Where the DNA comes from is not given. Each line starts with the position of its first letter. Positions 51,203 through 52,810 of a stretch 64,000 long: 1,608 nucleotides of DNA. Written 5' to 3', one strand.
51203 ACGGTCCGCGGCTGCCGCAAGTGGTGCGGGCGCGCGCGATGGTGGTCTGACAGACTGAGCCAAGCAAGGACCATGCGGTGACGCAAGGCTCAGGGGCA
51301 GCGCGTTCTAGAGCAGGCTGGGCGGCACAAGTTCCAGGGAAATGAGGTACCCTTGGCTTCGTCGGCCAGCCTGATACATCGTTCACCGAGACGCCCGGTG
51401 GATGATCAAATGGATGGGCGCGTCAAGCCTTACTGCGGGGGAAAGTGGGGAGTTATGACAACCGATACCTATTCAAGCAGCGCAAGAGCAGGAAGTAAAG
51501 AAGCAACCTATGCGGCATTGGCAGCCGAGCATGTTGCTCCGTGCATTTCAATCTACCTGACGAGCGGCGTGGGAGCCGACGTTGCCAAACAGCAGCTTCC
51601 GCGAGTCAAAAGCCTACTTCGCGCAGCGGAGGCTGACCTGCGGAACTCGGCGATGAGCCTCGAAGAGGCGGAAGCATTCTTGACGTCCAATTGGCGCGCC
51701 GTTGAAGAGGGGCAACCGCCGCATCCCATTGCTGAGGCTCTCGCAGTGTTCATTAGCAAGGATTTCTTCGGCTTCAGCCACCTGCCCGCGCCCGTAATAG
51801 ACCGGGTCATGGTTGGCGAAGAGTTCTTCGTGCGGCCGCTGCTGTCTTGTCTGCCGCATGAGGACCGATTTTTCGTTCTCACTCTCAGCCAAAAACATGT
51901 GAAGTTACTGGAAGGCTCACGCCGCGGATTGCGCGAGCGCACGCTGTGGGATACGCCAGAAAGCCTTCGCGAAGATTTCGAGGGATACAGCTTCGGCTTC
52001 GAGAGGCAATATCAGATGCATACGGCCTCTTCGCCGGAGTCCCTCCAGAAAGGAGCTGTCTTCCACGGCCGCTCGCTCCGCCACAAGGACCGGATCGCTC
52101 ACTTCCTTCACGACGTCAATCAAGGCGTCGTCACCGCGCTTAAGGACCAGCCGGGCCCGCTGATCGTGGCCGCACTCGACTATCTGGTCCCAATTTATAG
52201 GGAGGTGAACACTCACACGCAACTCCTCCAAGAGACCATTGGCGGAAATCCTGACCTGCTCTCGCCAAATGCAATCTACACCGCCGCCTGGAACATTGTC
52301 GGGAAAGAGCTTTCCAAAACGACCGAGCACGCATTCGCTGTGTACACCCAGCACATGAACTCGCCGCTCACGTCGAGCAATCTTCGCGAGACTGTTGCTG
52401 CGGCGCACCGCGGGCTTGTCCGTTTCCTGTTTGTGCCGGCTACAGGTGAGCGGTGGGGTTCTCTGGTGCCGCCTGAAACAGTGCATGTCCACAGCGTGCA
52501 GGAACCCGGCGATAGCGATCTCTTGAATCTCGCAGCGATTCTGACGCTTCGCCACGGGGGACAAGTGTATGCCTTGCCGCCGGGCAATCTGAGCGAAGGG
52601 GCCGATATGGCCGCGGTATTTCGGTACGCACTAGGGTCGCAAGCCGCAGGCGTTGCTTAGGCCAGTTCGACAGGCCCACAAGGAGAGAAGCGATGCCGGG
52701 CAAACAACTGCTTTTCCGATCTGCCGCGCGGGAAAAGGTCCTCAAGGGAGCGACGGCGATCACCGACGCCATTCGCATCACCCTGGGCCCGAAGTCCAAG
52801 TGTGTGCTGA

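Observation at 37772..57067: ~19-kb stress/dormancy-like supercluster resembling a hypoxia/stationary-phase regulon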

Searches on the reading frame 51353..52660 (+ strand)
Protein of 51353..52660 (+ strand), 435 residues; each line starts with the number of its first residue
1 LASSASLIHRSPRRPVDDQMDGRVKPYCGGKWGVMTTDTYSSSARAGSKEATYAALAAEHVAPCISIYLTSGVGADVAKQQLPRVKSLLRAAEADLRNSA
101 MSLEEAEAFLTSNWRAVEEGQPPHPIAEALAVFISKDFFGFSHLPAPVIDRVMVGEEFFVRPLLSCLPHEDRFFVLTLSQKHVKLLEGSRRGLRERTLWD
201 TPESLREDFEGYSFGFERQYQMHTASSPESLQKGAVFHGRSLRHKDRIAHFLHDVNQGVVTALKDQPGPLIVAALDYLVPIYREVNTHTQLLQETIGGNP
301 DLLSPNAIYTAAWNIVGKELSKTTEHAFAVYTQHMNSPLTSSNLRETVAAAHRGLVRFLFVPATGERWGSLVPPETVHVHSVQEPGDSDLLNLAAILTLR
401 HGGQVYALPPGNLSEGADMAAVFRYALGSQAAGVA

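Call 4: search_protein_families(library=pfam, proteins=[window:51353-52660:+])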
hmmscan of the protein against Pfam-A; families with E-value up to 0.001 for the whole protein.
window:51353-52660:+ (435 aa): 5 families
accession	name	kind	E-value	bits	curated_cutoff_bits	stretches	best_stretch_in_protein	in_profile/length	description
PF18845.6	baeRF_family3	-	4.7e-31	108.9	31.5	1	172-354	1-167/168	Bacterial archaeo-eukaryotic release factor family 3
PF18849.6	baeRF_family7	-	1.1e-27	97.4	27.2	1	173-316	1-142/144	Bacterial archaeo-eukaryotic release factor family 7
PF18848.6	baeRF_family6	-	1.3e-19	71.4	27.5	1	172-316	2-147/149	Bacterial archaeo-eukaryotic release factor family 6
PF18851.6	baeRF_family8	-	3.9e-13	49.9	27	1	173-315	4-132/141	Bacterial archaeo-eukaryotic release factor family 8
PF18855.6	baeRF_family11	-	1.1e-12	49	27.2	1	174-315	5-132/139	Bacterial archaeo-eukaryotic release factor family 11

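Call 9: find_encoding_contigs(protein=window:51353-52660:+, flank=10000, max_places=10)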
Protein window:51353-52660:+ (435 aa): no gene with exactly this product is on record in the collection.

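Call 10: find_homologous_proteins(query=window:51353-52660:+)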
Query window:51353-52660:+ (435 aa): 137 proteins with E <= 0.001 among 8000 candidates; the best 120 are listed.
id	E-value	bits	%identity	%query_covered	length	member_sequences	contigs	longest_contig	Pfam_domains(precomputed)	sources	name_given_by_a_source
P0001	4.5e-266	900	100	92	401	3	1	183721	PF18845.7,PF18855.7,PF18851.7,PF18849.7,PF18848.7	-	-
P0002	2.5e-207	707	78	92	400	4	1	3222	PF18845.7,PF18855.7,PF18851.7,PF18849.7,PF18848.7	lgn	-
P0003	1.1e-204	698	77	92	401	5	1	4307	PF18845.7,PF18855.7,PF18851.7,PF18849.7,PF18848.7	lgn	-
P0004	2.1e-199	681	75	92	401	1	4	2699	PF18845.7,PF18855.7,PF18851.7,PF18849.7,PF18848.7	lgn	-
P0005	1.2e-195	668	82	83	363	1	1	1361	PF18845.7,PF18855.7,PF18851.7,PF18849.7,PF18848.7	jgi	jgi:hypothetical protein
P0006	3.3e-185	634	72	92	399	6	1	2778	PF18845.7,PF18855.7,PF18851.7,PF18849.7,PF18848.7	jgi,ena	-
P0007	2.7e-180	618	69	92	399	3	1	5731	PF18845.7,PF18855.7,PF18851.7,PF18849.7,PF18848.7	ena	-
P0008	1.2e-178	612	67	92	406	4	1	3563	PF18845.7,PF18855.7,PF18851.7,PF18849.7,PF18848.7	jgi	-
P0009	1.2e-177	609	66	92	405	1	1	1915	PF18845.7,PF18855.7,PF18851.7,PF18849.7,PF18848.7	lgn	-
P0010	2.5e-176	605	67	92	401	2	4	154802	PF18845.7,PF18855.7,PF18851.7,PF18849.7,PF18848.7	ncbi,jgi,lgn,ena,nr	ncbi:MAG TPA: hypothetical protein VEJ38_05635 [Candidatus Acidoferrales bacterium]|nr:hypothetical 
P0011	1.5e-175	602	68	91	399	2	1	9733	PF18845.7,PF18855.7,PF18851.7,PF18849.7,PF18848.7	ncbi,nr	ncbi:MAG TPA: hypothetical protein VLW83_10370 [Candidatus Acidoferrales bacterium]|nr:hypothetical 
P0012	3.2e-171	588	65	92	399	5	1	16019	PF18845.7,PF18855.7,PF18851.7,PF18849.7,PF18848.7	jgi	-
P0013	1.6e-166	572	65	91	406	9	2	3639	PF18845.7,PF18855.7,PF18851.7,PF18849.7,PF18848.7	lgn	-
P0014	6.9e-165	567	63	92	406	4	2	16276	PF18845.7,PF18855.7,PF18851.7,PF18849.7,PF18848.7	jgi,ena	-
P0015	1.3e-161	556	63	91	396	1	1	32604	PF18845.7,PF18855.7,PF18851.7,PF18849.7,PF18848.7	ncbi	-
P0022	1.1e-144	501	58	92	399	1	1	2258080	PF18845.7,PF18855.7,PF18851.7,PF18849.7,PF18848.7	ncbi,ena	-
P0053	9.9e-126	438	52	88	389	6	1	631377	PF18845.7,PF18855.7,PF18851.7,PF18849.7,PF18848.7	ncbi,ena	-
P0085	1.1e-54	204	35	85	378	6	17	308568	PF18845.7,PF18855.7,PF18851.7,PF18849.7,PF18848.7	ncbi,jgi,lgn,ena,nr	ncbi:MAG TPA: hypothetical protein PLR20_08685 [Syntrophales bacterium]|nr:hypothetical protein [Syn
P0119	1.5e-42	164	33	85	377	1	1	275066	PF18845.7,PF18855.7,PF18851.7,PF18849.7,PF18848.7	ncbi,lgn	ncbi:MAG: hypothetical protein ACOY93_10020 [Bacillota bacterium]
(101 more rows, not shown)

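Call 11: find_encoding_contigs(protein=P0010, flank=10000, max_places=3)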
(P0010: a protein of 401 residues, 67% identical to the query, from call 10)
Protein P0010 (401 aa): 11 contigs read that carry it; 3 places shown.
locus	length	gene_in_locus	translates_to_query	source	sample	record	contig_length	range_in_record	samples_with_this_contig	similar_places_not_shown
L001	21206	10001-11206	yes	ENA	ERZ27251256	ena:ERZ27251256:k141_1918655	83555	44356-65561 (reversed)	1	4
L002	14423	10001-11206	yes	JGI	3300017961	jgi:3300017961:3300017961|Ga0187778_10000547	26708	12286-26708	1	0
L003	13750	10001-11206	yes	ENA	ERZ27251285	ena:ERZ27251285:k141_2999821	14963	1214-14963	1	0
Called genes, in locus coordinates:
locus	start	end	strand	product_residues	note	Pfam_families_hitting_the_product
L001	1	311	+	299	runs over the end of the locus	PF00582:Usp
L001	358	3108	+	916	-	PF02629:CoA_binding, PF13380:CoA_binding_2, PF13607:Succ_CoA_lig, PF19045:Ligase_CoA_2, PF13420:Acetyltransf_4 (faint), PF13549:ATP-grasp_5, PF13302:Acetyltransf_3, PF00583:Acetyltransf_1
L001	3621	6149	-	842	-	PF00690:Cation_ATPase_N, PF00122:E1-E2_ATPase, PF13246:Cation_ATPase, PF00702:Hydrolase, PF00689:Cation_ATPase_C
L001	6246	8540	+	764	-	PF00989:PAS, PF08448:PAS_4, PF13188:PAS_8, PF13426:PAS_9, PF00989:PAS, PF08448:PAS_4, PF13426:PAS_9, PF01590:GAF, +10 more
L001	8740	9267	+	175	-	PF11154:DUF2934, PF00011:HSP20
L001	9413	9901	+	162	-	PF00571:CBS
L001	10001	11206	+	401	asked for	PF18845:baeRF_family3, PF18848:baeRF_family6, PF18851:baeRF_family8, PF18855:baeRF_family11, PF18849:baeRF_family7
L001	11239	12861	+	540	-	PF00118:Cpn60_TCP1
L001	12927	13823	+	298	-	PF00582:Usp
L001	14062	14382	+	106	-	PF13466:STAS_2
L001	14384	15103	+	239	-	PF00027:cNMP_binding, PF13545:HTH_Crp_2, PF00325:Crp (weak)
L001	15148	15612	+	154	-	PF02566:OsmC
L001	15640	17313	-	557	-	PF02652:Lactate_perm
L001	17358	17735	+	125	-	PF00355:Rieske, PF22543:Rieske_4 (weak)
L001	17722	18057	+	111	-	PF21351:TetR_C_41 (weak)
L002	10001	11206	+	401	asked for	PF18845:baeRF_family3, PF18848:baeRF_family6, PF18851:baeRF_family8, PF18855:baeRF_family11, PF18849:baeRF_family7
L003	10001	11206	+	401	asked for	PF18845:baeRF_family3, PF18848:baeRF_family6, PF18851:baeRF_family8, PF18855:baeRF_family11, PF18849:baeRF_family7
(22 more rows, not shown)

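Call 12: find_encoding_contigs(protein=P0022, flank=10000, max_places=2)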
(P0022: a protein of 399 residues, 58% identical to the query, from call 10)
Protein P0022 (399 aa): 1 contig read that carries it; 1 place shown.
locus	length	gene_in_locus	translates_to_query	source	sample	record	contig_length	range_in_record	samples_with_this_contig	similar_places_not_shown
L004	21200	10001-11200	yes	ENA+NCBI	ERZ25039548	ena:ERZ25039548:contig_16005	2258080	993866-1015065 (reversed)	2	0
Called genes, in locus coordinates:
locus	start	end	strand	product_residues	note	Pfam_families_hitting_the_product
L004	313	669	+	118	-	-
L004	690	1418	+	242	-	-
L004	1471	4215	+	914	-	PF02629:CoA_binding, PF13380:CoA_binding_2, PF13607:Succ_CoA_lig, PF19045:Ligase_CoA_2, PF13549:ATP-grasp_5, PF13302:Acetyltransf_3, PF00583:Acetyltransf_1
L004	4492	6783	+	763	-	PF00989:PAS, PF08448:PAS_4, PF13188:PAS_8, PF13426:PAS_9, PF00989:PAS, PF08448:PAS_4, PF13426:PAS_9, PF01590:GAF, +10 more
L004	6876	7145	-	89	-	-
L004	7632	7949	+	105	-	-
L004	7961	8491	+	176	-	PF11154:DUF2934, PF00011:HSP20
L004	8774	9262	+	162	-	PF00571:CBS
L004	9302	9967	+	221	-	PF00156:Pribosyltran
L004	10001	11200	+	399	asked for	PF18845:baeRF_family3, PF18848:baeRF_family6, PF18851:baeRF_family8, PF18855:baeRF_family11, PF18849:baeRF_family7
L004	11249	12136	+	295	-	PF00582:Usp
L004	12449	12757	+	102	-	-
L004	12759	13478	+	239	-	PF00027:cNMP_binding, PF13545:HTH_Crp_2, PF00325:Crp (weak)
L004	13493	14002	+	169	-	PF02566:OsmC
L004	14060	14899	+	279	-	PF03544:TonB_C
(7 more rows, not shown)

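Call 13: find_encoding_contigs(protein=P0053, flank=10000, max_places=2)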
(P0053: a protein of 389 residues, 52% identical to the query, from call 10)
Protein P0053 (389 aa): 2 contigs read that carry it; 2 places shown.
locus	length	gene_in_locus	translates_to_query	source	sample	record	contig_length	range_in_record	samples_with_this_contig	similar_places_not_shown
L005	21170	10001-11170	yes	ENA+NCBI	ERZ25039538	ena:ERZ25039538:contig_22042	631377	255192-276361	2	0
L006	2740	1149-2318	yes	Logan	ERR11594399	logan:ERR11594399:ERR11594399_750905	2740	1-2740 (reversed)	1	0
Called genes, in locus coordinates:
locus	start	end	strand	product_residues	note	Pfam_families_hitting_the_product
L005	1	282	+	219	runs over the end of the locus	PF03737:RraA-like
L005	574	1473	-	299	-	PF00582:Usp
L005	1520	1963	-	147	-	-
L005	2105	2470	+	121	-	-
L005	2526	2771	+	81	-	-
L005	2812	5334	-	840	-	PF00690:Cation_ATPase_N, PF00122:E1-E2_ATPase, PF13246:Cation_ATPase, PF00702:Hydrolase, PF00689:Cation_ATPase_C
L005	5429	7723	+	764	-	PF00989:PAS, PF08448:PAS_4, PF13188:PAS_8, PF13426:PAS_9, PF00989:PAS, PF08448:PAS_4, PF13426:PAS_9, PF01590:GAF, +11 more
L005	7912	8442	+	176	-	PF11154:DUF2934, PF00011:HSP20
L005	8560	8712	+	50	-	-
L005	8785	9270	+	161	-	PF00571:CBS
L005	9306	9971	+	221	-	PF00156:Pribosyltran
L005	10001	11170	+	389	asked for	PF18845:baeRF_family3, PF18848:baeRF_family6, PF18849:baeRF_family7, PF18851:baeRF_family8, PF18855:baeRF_family11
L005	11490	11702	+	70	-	-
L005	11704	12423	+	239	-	PF00027:cNMP_binding, PF13545:HTH_Crp_2, PF00325:Crp (weak)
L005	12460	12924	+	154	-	PF02566:OsmC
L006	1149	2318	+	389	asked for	PF18845:baeRF_family3, PF18848:baeRF_family6, PF18849:baeRF_family7, PF18851:baeRF_family8, PF18855:baeRF_family11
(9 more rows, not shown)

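Call 15: find_encoding_contigs(protein=P0085, flank=10000, max_places=2)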
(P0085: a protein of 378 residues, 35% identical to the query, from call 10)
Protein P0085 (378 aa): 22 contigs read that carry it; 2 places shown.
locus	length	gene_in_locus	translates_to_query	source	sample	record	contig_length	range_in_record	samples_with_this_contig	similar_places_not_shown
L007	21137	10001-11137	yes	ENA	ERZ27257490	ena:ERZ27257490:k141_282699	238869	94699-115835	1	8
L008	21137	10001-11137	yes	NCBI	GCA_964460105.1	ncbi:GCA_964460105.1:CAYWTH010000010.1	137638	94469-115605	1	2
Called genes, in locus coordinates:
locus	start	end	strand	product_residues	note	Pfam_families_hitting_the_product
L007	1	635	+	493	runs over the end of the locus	PF01406:tRNA-synt_1e, PF00133:tRNA-synt_1 (faint), PF09334:tRNA-synt_1g, PF01921:tRNA-synt_1f (weak), PF09190:DALR_2, PF23493:CysS_C (weak)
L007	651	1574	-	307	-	PF00152:tRNA-synt_2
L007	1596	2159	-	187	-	PF08207:EFP_N, PF01132:EFP, PF09285:Elong-fact-P_C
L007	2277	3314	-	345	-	PF04055:Radical_SAM, PF13353:Fer4_12 (weak)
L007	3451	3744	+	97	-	-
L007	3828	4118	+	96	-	PF00581:Rhodanese (weak)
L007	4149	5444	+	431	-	PF14522:Cytochrome_C7 (faint), PF14537:Cytochrom_c3_2 (faint), PF13447:Multi-haem_cyto, PF13435:Cytochrome_C554, PF13447:Multi-haem_cyto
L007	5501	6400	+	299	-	PF00892:EamA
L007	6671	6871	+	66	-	PF00313:CSD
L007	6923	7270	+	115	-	PF01258:zf-dskA_traR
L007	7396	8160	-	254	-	PF02596:DUF169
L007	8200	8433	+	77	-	-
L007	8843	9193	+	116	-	PF02311:AraC_binding (weak), PF07883:Cupin_2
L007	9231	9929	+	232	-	PF03009:GDPD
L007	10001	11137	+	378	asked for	PF18845:baeRF_family3, PF18848:baeRF_family6, PF18849:baeRF_family7, PF18851:baeRF_family8, PF18855:baeRF_family11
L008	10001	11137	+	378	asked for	PF18845:baeRF_family3, PF18848:baeRF_family6, PF18849:baeRF_family7, PF18851:baeRF_family8, PF18855:baeRF_family11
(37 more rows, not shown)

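Call 16: find_encoding_contigs(protein=P0119, flank=10000, max_places=2)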
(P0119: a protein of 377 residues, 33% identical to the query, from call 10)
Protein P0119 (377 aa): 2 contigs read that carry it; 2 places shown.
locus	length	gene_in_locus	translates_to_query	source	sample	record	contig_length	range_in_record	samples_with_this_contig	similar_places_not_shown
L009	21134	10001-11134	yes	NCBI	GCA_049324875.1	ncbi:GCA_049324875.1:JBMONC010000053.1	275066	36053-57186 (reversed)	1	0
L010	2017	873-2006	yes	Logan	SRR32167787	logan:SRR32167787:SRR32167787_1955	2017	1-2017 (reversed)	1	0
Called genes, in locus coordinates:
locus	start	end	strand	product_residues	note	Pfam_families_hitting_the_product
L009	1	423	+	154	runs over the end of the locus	-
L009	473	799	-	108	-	-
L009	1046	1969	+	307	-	PF02558:ApbA, PF08546:ApbA_C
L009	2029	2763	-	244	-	PF01794:Ferric_reduct (weak)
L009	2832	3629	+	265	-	PF12849:PBP_like_2, PF13531:SBP_bac_11 (weak), PF12727:PBP_like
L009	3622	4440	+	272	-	PF00528:BPD_transp_1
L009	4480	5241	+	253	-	PF00528:BPD_transp_1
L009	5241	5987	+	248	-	PF00005:ABC_tran, PF02463:SMC_N (weak), PF13304:AAA_21 (weak)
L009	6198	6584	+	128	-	PF00376:MerR, PF13411:MerR_1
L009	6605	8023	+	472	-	PF03951:Gln-synt_N, PF00120:Gln-synt_C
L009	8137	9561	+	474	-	PF03951:Gln-synt_N, PF00120:Gln-synt_C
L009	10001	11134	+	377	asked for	PF18845:baeRF_family3, PF18848:baeRF_family6, PF18849:baeRF_family7, PF18851:baeRF_family8, PF18855:baeRF_family11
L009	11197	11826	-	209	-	PF00702:Hydrolase, PF12710:HAD, PF13419:HAD_2, PF13242:Hydrolase_like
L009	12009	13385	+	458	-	PF00309:Sigma54_AID, PF04963:Sigma54_CBD, PF04545:Sigma70_r4 (faint), PF13384:HTH_23 (faint), PF04552:Sigma54_DBD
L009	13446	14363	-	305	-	PF00126:HTH_1, PF03466:LysR_substrate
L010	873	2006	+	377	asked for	PF18845:baeRF_family3, PF18848:baeRF_family6, PF18849:baeRF_family7, PF18851:baeRF_family8, PF18855:baeRF_family11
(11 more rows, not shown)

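Call 18: find_related_loci(query=A1, collection=genome_contigs, flank=10000)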
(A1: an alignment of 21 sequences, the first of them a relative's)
Query A1 (401 aa) in genome_contigs; peptide patterns used: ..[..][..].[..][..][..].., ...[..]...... (x = any residue, [..] = any of these).
207 stretches matched a pattern; 165 encode a relative of the query (tblastn E <= 1e-3); the best 80 are kept; 80 distinct loci.
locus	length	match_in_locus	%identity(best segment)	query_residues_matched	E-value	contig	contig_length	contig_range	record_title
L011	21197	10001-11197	67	1-399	0e+0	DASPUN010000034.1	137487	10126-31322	MAG TPA_asm: Candidatus Acidiferrales bacterium isolate SMAG_U12304 k141_1961719, whole genome shotgun sequence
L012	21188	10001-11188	58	1-398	3e-151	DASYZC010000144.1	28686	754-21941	MAG TPA_asm: Candidatus Acidiferrales bacterium isolate SMAG_U6352 k141_864250, whole genome shotgun sequence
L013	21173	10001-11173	60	1-391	8e-151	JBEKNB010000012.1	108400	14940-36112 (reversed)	MAG: Candidatus Acidiferrales bacterium isolate SPRUCE 407 SPRUCE_407_12, whole genome shotgun sequence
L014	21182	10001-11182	57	1-396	4e-150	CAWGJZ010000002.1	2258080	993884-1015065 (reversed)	MAG: uncultured Acidobacteriota bacterium isolate MFD05705.bin.1.51 genome assembly, contig: contig_16005, whole genome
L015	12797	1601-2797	57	1-401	1e-149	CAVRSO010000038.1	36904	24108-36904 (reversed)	MAG: uncultured Acidobacteriota bacterium isolate MFD08669.bin.2.82 genome assembly, contig: contig_22714, whole genome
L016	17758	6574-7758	58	1-398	1e-148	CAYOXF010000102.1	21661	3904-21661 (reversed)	MAG TPA_asm: uncultured Acidobacteriaceae bacterium isolate SRP140028_co1_618 genome assembly, contig: k141_6413874, who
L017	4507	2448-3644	58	1-401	5e-151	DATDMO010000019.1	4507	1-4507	MAG TPA_asm: Candidatus Acidiferrales bacterium isolate SMAG_U413 k141_447263, whole genome shotgun sequence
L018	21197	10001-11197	57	1-401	7e-147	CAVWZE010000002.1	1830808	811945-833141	MAG: uncultured Acidobacteriota bacterium isolate MFD09286.bin.1.6 genome assembly, contig: contig_21318, whole genome s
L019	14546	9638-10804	53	1-391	1e-135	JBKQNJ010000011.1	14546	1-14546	MAG: Candidatus Acidiferrales bacterium isolate LASAr3G3H3I__bin_91 LASAr3G3H3I_000000023413, whole genome shotgun seque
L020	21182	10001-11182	52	1-396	7e-134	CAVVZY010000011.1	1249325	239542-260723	MAG: uncultured Acidobacteriota bacterium isolate MFD01872.bin.1.36 genome assembly, contig: contig_89233, whole genome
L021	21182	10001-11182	53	1-396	2e-133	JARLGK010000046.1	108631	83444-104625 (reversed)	MAG: Candidatus Acidiferrales bacterium isolate MAG_BO209 MetaBAT2_Bin_209_Oxic_k141_381563, whole genome shotgun sequen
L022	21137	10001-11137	52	11-391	9e-133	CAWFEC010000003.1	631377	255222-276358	MAG: uncultured Acidobacteriota bacterium isolate MFD05502.bin.2.34 genome assembly, contig: contig_22042, whole genome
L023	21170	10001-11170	52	1-391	8e-132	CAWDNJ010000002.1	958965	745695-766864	MAG: uncultured Acidobacteriota bacterium isolate MFD03399.bin.1.35 genome assembly, contig: contig_3863, whole genome s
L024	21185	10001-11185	50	1-397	3e-126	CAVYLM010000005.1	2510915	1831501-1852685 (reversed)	MAG: uncultured Acidobacteriota bacterium isolate MFD01299.bin.1.174 genome assembly, contig: contig_6263, whole genome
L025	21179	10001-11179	50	4-398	3e-125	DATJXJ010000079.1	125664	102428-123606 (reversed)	MAG TPA_asm: Verrucomicrobiia bacterium isolate SMAG_U15123 k141_2406626, whole genome shotgun sequence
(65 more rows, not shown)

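Call 39: search_solved_structures(query=P0001, max_evalue=1, show_alignments=2)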
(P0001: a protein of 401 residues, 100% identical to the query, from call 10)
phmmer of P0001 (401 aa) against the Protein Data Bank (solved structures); distinct sequences matched with E-value up to 1: 1.
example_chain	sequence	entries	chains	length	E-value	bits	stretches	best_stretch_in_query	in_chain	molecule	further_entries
8rd8_B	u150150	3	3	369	0.00013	24.3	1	17-391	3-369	Methyl-accepting chemotaxis protein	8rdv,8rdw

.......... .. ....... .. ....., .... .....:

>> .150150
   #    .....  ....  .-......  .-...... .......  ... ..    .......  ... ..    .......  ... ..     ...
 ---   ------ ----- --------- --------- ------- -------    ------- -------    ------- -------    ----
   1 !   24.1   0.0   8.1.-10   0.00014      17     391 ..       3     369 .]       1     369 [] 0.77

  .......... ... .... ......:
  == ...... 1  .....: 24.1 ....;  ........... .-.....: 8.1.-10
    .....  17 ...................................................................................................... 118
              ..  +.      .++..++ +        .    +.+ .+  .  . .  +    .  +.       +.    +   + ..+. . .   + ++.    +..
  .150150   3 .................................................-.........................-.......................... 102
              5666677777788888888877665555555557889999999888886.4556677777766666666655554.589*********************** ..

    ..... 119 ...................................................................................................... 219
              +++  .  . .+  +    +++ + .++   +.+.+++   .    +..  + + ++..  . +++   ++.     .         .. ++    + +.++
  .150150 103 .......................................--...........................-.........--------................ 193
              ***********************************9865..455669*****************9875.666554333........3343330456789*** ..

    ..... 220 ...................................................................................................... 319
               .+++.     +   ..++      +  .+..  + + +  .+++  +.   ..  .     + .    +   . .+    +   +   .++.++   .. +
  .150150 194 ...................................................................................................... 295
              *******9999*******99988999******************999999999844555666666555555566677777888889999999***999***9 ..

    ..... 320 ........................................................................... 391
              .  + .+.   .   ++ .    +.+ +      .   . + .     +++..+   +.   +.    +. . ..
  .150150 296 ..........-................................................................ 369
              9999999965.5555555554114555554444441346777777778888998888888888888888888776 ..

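Call 40: search_solved_structures(query=A1, max_evalue=1)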
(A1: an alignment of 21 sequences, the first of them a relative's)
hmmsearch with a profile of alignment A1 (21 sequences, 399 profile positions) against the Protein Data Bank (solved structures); distinct sequences matched with E-value up to 1: 2.
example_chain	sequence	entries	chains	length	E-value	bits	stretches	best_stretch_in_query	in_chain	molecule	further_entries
8rd8_B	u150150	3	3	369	8.3e-12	47.8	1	17-157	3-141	Methyl-accepting chemotaxis protein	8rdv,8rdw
8v9j_z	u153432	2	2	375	0.1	14.6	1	29-160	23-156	Ribosome hibernation factor Balon (MSMEG_1130)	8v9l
